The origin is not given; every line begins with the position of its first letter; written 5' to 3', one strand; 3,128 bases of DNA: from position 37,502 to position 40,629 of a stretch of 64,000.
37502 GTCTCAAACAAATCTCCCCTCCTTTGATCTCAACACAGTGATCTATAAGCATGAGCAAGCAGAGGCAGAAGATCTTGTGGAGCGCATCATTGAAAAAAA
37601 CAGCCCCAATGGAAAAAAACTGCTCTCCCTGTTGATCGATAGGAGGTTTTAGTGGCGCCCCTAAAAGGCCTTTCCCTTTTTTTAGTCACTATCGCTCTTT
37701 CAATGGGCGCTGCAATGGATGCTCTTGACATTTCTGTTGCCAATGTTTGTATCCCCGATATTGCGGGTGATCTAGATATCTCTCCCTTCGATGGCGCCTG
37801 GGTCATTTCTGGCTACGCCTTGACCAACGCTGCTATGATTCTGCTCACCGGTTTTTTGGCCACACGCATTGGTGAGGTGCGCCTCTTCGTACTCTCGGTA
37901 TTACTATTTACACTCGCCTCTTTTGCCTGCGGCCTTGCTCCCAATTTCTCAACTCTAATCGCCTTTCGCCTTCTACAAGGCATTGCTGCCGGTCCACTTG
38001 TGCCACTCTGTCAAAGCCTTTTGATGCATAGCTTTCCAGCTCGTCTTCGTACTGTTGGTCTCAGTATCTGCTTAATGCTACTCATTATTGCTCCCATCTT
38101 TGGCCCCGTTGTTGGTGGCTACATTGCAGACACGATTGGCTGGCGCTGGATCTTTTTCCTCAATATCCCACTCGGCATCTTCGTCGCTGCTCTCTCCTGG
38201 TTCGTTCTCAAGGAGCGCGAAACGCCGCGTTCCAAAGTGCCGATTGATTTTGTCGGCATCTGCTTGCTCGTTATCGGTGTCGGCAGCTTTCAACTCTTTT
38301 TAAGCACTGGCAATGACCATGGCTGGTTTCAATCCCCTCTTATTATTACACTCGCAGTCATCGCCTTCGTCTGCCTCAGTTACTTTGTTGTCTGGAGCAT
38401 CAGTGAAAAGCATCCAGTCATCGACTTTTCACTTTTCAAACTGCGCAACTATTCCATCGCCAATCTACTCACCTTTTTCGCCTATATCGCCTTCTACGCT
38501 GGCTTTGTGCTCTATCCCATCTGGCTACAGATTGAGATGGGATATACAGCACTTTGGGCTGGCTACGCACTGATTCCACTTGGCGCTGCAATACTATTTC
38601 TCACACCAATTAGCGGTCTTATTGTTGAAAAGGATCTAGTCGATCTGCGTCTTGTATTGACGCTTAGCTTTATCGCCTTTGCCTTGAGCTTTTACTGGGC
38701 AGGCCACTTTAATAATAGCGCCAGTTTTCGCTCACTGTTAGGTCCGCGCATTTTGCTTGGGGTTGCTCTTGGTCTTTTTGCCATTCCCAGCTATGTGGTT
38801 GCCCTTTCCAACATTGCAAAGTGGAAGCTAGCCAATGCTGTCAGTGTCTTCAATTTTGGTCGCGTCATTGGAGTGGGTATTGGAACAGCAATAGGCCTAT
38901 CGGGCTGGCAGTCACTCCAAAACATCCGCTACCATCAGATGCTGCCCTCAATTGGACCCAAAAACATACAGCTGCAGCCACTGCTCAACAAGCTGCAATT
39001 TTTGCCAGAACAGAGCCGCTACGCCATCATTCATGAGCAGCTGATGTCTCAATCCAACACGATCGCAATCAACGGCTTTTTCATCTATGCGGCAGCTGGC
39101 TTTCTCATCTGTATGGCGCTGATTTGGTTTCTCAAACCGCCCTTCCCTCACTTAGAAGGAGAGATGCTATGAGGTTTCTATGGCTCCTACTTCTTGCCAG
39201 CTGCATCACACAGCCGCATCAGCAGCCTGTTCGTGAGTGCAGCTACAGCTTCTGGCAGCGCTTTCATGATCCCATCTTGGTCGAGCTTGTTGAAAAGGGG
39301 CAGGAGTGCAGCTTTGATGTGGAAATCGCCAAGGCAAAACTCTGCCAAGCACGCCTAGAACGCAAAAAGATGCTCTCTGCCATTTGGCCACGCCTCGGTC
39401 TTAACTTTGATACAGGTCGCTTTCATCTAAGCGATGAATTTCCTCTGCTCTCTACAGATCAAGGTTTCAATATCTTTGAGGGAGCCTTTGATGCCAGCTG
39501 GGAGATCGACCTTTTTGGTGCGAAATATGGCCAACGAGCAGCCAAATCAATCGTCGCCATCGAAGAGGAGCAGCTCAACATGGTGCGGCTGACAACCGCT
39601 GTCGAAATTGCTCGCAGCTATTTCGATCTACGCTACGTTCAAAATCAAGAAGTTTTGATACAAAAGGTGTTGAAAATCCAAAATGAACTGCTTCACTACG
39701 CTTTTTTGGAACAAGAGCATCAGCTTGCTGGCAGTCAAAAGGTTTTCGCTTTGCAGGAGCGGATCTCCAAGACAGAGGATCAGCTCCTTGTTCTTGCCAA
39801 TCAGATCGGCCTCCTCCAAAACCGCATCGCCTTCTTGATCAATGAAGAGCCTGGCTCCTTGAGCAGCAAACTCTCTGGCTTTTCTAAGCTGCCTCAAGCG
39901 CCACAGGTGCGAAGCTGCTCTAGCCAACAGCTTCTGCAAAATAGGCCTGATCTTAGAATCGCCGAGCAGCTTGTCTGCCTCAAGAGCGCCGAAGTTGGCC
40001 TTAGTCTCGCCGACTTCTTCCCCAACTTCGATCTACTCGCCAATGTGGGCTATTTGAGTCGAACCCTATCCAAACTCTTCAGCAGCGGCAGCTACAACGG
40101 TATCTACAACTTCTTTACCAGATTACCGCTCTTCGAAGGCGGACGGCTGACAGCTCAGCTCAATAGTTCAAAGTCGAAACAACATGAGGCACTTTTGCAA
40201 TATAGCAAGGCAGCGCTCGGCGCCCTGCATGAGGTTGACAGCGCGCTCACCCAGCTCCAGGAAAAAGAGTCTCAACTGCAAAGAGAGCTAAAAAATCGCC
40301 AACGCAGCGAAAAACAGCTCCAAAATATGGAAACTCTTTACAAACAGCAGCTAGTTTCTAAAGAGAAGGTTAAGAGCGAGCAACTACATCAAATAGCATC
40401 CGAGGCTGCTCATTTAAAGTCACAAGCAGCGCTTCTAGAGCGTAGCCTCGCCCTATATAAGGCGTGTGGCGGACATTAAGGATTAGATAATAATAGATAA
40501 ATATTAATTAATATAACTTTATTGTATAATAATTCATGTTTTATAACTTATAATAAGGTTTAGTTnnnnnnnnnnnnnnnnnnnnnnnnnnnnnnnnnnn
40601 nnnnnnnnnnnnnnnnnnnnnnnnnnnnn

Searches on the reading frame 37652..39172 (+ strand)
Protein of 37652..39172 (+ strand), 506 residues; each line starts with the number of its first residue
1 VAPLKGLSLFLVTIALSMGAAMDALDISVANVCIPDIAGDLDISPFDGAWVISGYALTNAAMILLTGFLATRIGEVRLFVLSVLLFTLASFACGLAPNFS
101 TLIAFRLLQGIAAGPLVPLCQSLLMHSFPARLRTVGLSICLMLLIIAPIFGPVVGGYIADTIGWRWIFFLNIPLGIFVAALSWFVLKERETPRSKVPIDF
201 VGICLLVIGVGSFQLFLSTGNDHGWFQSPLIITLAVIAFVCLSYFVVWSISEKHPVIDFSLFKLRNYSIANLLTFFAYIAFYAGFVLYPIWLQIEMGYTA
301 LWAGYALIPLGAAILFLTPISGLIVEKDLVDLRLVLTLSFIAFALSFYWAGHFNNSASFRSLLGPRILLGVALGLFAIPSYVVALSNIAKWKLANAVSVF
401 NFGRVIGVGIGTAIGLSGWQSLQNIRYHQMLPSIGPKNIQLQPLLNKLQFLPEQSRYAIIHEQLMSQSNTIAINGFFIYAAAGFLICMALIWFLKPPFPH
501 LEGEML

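Call 46: search_protein_families(library=pfam, max_evalue=0.000001, proteins=[window:37652-39172:+])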
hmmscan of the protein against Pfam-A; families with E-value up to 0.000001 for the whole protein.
window:37652-39172:+ (506 aa): 2 families
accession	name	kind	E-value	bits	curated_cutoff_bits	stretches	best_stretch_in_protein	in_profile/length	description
PF07690.21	MFS_1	-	2.5e-43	148.8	33.4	1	17-412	2-347/347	Major Facilitator Superfamily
PF06609.19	TRI12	-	2.5e-08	33.3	23.2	1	25-265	58-309/599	Fungal trichothecene efflux pump (TRI12)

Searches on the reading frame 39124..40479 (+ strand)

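Call 46: search_protein_families(library=pfam, max_evalue=0.000001, proteins=[window:39124-40479:+])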
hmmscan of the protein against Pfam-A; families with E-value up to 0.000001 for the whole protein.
window:39124-40479:+ (451 aa): 1 family
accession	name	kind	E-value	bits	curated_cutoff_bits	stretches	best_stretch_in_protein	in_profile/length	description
PF02321.23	OEP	-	1.4e-27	97.1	22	2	268-447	6-185/187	Outer membrane efflux protein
